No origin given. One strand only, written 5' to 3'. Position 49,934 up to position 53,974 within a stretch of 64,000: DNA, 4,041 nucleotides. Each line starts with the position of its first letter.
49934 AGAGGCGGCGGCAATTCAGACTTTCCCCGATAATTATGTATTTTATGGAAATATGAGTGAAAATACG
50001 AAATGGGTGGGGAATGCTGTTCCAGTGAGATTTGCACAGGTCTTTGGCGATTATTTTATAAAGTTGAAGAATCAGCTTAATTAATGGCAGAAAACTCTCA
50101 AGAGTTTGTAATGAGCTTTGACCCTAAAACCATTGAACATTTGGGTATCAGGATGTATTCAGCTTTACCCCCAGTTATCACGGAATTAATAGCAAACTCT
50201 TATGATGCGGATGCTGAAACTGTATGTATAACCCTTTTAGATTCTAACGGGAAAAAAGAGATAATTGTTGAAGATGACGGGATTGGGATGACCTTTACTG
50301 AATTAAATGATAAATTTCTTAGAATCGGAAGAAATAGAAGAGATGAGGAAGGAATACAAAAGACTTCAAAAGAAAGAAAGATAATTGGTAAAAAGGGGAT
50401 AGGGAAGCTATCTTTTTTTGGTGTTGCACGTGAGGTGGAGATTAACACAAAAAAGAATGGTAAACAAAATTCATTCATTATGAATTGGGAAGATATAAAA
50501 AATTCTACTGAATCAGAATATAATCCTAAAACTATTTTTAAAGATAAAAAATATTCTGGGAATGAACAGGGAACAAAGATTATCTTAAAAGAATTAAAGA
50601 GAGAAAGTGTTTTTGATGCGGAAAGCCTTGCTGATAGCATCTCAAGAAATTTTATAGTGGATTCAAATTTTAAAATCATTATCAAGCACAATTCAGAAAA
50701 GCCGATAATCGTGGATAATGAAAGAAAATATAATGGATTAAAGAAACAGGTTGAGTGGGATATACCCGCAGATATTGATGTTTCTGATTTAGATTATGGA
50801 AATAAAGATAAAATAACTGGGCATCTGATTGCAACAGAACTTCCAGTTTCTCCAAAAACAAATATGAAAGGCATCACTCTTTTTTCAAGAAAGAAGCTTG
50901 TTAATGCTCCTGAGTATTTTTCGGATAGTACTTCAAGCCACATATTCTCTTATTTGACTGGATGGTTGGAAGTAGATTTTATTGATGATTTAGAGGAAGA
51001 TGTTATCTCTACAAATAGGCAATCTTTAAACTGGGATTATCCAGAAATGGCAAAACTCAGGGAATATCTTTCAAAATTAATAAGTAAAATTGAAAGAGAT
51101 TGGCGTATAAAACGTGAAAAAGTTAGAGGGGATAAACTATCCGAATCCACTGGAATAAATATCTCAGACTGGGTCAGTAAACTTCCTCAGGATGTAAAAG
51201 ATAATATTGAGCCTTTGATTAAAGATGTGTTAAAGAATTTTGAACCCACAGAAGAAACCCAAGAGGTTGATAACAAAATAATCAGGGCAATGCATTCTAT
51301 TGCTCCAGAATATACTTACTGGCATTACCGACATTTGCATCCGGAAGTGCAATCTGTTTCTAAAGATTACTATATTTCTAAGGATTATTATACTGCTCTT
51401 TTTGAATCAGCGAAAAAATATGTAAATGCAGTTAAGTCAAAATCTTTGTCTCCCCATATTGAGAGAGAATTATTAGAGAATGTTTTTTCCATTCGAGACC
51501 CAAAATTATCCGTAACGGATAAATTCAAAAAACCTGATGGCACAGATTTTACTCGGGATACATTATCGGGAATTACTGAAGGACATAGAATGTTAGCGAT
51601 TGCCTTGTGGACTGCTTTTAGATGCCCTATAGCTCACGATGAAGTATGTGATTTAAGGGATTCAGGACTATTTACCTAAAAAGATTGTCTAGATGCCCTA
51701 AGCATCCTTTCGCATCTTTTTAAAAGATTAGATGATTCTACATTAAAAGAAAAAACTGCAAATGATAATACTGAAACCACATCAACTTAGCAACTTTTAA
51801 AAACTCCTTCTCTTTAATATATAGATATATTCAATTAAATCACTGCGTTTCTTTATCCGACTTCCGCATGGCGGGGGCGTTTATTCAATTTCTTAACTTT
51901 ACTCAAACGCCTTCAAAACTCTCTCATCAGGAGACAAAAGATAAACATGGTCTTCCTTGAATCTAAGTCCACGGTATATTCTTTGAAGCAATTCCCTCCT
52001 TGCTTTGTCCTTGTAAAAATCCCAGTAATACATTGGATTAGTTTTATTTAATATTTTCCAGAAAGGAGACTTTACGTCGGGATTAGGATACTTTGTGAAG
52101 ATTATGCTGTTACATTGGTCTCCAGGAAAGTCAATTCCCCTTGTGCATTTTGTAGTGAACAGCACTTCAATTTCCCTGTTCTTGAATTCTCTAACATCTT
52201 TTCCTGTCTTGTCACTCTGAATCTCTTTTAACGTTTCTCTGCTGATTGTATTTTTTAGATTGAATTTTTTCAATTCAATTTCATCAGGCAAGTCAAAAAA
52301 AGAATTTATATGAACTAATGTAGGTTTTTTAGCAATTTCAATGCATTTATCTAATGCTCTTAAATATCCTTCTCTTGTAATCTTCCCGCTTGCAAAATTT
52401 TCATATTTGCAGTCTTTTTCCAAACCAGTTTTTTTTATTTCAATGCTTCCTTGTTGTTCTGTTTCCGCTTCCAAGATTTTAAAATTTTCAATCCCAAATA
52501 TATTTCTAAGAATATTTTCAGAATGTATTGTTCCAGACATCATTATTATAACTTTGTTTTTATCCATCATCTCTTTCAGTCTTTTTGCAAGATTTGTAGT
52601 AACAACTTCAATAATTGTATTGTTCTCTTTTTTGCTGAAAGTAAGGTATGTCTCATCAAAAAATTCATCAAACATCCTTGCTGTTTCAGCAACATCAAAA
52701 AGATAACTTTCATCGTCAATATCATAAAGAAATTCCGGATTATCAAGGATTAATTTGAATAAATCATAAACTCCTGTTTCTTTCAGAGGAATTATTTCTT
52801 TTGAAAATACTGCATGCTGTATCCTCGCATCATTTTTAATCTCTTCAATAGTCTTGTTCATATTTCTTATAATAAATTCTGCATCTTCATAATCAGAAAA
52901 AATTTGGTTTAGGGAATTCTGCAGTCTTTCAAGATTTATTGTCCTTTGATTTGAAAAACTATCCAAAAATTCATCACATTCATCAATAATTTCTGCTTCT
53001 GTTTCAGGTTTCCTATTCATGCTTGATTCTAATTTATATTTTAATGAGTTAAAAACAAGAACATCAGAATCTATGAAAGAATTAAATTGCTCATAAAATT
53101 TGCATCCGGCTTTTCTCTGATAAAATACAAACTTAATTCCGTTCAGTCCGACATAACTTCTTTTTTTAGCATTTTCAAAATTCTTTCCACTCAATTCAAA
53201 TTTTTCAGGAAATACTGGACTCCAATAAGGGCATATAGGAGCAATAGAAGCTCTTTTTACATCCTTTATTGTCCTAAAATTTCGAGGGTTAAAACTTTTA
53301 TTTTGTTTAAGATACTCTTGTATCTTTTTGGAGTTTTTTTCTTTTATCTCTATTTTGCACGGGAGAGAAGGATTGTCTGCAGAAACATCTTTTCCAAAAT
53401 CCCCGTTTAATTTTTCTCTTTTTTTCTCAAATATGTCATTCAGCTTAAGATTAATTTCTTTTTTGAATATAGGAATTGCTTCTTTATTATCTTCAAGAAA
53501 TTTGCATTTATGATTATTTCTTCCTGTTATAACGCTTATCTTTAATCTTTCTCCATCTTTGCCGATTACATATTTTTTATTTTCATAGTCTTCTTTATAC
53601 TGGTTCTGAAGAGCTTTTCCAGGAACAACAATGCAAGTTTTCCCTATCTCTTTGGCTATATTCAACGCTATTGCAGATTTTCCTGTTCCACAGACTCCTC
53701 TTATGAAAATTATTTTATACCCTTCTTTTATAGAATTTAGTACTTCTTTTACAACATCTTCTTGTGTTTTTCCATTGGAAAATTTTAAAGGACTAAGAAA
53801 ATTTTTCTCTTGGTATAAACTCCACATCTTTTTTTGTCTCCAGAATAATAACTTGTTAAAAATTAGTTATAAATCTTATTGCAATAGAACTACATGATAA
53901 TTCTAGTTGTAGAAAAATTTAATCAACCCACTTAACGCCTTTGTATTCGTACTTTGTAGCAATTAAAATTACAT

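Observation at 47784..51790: Four-gene block on the integrated element: PD-(D/E)xK nuclease, Vsr, Dcm and a MORC-like GHKL ATPase fused to a TIGR02391-like domain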

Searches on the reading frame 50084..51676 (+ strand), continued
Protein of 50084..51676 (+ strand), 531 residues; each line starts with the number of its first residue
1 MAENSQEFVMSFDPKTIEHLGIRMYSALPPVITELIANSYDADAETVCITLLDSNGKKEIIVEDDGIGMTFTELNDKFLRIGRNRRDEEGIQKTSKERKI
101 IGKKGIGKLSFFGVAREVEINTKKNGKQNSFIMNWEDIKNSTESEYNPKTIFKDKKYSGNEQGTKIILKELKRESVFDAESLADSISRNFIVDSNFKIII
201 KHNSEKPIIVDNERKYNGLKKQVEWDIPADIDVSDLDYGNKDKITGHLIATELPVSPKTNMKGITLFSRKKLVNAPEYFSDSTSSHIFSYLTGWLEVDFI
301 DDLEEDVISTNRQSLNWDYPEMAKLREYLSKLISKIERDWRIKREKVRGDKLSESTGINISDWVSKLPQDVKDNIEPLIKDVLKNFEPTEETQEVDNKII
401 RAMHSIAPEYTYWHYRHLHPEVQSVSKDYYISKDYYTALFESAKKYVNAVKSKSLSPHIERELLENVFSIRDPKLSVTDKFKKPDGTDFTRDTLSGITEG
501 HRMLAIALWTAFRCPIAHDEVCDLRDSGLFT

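Call 62: get_annotated_region(hit=H2, flank=4000)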
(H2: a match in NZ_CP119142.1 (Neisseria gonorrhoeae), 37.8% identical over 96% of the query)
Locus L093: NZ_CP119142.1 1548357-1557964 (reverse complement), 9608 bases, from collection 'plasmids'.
description: Neisseria gonorrhoeae strain 2022NG-0032 plasmid p2022NG-0032_1, complete sequence
organism: Neisseria gonorrhoeae (NCBI taxid 485)
taxonomy: Bacteria; Pseudomonadota; Betaproteobacteria; Neisseriales; Neisseriaceae; Neisseria; Neisseria gonorrhoeae
host: -; source: Homo sapiens,whole organism,synovial fluid; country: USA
typing (MOB-suite, as given by PLSDB): non-mobilizable
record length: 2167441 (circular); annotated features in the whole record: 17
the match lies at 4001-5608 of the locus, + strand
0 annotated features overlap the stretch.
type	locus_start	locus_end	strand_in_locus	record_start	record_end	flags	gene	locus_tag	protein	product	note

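Call 63: get_annotated_region(hit=H1, flank=4000)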
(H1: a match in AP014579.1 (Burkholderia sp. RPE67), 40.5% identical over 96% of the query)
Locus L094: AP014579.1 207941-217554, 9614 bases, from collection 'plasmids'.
description: Burkholderia sp. RPE67 plasmid p1 DNA, complete genome
organism: Burkholderia sp. RPE67 (NCBI taxid 758796)
taxonomy: Bacteria; Pseudomonadota; Betaproteobacteria; Burkholderiales; Burkholderiaceae; Burkholderia; Burkholderia sp. RPE67
host: -; source: Riptortus pedestris; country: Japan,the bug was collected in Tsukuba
typing (MOB-suite, as given by PLSDB): non-mobilizable
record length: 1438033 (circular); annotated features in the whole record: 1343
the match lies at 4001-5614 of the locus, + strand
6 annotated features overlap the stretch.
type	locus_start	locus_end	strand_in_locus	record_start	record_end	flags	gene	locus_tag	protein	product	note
CDS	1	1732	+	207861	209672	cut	-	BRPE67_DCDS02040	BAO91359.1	L-lactate transport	-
CDS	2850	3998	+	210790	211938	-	-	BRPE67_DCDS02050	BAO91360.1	putative membrane protein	-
CDS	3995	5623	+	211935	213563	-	-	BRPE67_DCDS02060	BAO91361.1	putative membrane protein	-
CDS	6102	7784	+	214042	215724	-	-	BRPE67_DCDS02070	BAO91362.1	putative membrane protein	-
CDS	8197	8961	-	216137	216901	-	-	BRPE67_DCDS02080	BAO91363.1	uncharacterized protein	-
CDS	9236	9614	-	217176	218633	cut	-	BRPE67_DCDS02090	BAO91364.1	uncharacterized protein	-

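Call 75: search_protein_families(library=pfam, proteins=[L001:4342-5910:+, L001:5913-8180:+, L029:7688-8923:+, L029:11751-12968:+, L025:7064-7915:+, L025:12101-12727:+], max_evalue=0.001)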
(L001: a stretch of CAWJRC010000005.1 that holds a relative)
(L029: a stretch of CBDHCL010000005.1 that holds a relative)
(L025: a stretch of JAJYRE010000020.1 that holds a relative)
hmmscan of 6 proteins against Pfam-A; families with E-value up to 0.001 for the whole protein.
L001:4342-5910:+ (523 aa): 2 families
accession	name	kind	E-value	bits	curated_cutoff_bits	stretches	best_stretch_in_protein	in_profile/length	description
PF01555.25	N6_N4_Mtase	-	1.3e-36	127.1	26.7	1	60-389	1-217/221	DNA methylase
PF03602.21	Cons_hypoth95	-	0.00015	21.9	24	0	12-91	69-142/182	Conserved hypothetical protein 95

L001:5913-8180:+ (756 aa): 3 families
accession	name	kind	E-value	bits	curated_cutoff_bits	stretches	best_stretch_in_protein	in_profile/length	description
PF04851.21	ResIII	-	1.5e-14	54.7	22.5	1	1-238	2-163/164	Type III restriction enzyme, res subunit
PF00270.35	DEAD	-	1.4e-05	25.3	26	1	49-114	17-71/167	DEAD/DEAH box helicase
PF00271.37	Helicase_C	-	0.00021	21.9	23.5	0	315-398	27-108/110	Helicase conserved C-terminal domain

L029:7688-8923:+ (412 aa): 1 family
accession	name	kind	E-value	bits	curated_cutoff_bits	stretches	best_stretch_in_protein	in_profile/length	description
PF01420.25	Methylase_S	-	3.5e-33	115.6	22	2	29-176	1-159/168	Type I restriction modification DNA specificity domain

L029:11751-12968:+ (406 aa): 1 family
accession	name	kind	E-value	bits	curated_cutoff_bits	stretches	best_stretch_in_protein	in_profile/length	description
PF06114.19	Peptidase_M78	-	9e-17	61.5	22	1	196-311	14-122/123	IrrE N-terminal-like domain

L025:7064-7915:+ (284 aa): 1 family
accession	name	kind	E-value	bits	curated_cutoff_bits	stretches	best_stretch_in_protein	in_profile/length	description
PF02086.21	MethyltransfD12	-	2.4e-66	224.5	22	1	11-256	1-253/253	D12 class N6 adenine-specific DNA methyltransferase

L025:12101-12727:+ (209 aa): 0 families

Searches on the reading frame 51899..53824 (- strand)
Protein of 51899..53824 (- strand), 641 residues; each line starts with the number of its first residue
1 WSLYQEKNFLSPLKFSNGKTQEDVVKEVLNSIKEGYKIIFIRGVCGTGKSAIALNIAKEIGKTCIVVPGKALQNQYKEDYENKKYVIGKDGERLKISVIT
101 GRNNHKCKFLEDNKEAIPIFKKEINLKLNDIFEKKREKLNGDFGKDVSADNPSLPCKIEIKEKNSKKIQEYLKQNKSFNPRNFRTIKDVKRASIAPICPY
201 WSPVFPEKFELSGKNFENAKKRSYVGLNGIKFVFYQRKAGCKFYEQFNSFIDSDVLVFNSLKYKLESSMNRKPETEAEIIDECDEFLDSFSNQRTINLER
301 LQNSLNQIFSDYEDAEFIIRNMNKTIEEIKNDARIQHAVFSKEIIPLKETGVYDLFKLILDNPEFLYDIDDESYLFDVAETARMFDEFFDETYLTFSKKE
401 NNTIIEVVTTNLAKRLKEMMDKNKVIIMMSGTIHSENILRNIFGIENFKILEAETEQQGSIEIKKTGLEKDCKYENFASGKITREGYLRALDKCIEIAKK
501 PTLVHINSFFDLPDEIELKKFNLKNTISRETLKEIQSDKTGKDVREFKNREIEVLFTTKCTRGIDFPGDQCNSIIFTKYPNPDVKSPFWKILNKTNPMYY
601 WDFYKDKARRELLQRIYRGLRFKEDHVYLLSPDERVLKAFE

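Call 4: search_protein_families(library=pfam, proteins=[window:51899-53824:-], max_evalue=0.01)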
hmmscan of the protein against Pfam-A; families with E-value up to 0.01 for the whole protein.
window:51899-53824:- (641 aa): 8 families
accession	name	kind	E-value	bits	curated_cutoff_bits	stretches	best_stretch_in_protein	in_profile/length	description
PF13307.12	Helicase_C_2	-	2e-11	44.7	25.3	1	495-638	5-156/170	Helicase C-terminal domain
PF04851.21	ResIII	-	1.2e-07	32.3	22.5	1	19-111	6-96/164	Type III restriction enzyme, res subunit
PF00270.35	DEAD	-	6.2e-06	26.5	26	0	26-100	5-81/167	DEAD/DEAH box helicase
PF09848.15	SLFN-g3_helicase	-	3.9e-05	23.5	24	1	37-104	2-55/354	Schlafen group 3, DNA/RNA helicase domain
PF06068.19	TIP49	-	0.00055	19.6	23.8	1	24-64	38-78/347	TIP49 P-loop domain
PF13191.12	AAA_16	-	0.0018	19.2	32.6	1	25-74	12-63/167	AAA ATPase domain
PF00271.37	Helicase_C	-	0.0065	17.1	23.5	0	535-622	49-109/110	Helicase conserved C-terminal domain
PF00004.35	AAA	-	0.0091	16.9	21.2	0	42-81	4-43/131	ATPase family associated with various cellular activities (AAA)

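Call 6: search_protein_families(library=padloc, proteins=[window:51899-53824:-], max_evalue=0.01)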
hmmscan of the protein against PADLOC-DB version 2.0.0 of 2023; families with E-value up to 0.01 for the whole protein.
window:51899-53824:- (641 aa): 6 families
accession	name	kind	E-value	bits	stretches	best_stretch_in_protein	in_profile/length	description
PDLC01439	typeIV_DinG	-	3.4e-30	103.2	1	19-638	18-545/575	CAS-IV-A; associated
PDLC01729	typeIV_DinG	-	2.4e-07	27.9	1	277-630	224-611/666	Csf4_0_IVA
PDLC04140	mad8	-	0.00013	19.6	0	19-130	11-101/314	mads_8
PDLC04987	PDC-S28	-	0.00046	16.6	1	531-581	367-417/846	-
PDLC04690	PDC-M51B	-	0.0018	16.1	1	38-75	4-41/191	-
PDLC01730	typeIV_DinG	-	0.0089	12.4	0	19-104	123-209/802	Csf4_1_IVA1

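Call 7: search_protein_families(library=ncbifam, proteins=[window:51899-53824:-], max_evalue=0.01)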
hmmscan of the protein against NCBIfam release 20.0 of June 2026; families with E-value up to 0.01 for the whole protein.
window:51899-53824:- (641 aa): 8 families
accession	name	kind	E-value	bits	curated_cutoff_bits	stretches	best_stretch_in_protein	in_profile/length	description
NF005254.0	PRK06762.2-1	equivalog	0.00039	20.2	198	0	569-622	67-123/165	hypothetical protein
TIGR03117.2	cas_csf4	equivalog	0.00046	18.5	400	1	8-104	120-217/800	type IV CRISPR-associated DEAD/DEAH-box helicase Csf4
NF003673.1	PRK05298.1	equivalog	0.00089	17.7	743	1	15-79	8-73/653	excinuclease ABC subunit UvrB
TIGR00150.1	T6A_YjeE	equivalog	0.0021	17.9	60.1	0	24-79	11-66/135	tRNA (adenosine(37)-N6)-threonylcarbamoyltransferase complex ATPase subunit type 1 TsaE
TIGR01364.1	serC_1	equivalog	0.0026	16.7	443.6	1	23-84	52-112/358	phosphoserine transaminase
NF008729.0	PRK11747.1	equivalog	0.0027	16.2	598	0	551-637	591-682/703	ATP-dependent DNA helicase DinG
TIGR02640.1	gas_vesic_GvpN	equivalog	0.0053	16.3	266.8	1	21-71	7-56/262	gas vesicle protein GvpN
NF005252.0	PRK06762.1-3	equivalog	0.0065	16.3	258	0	37-68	12-43/189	hypothetical protein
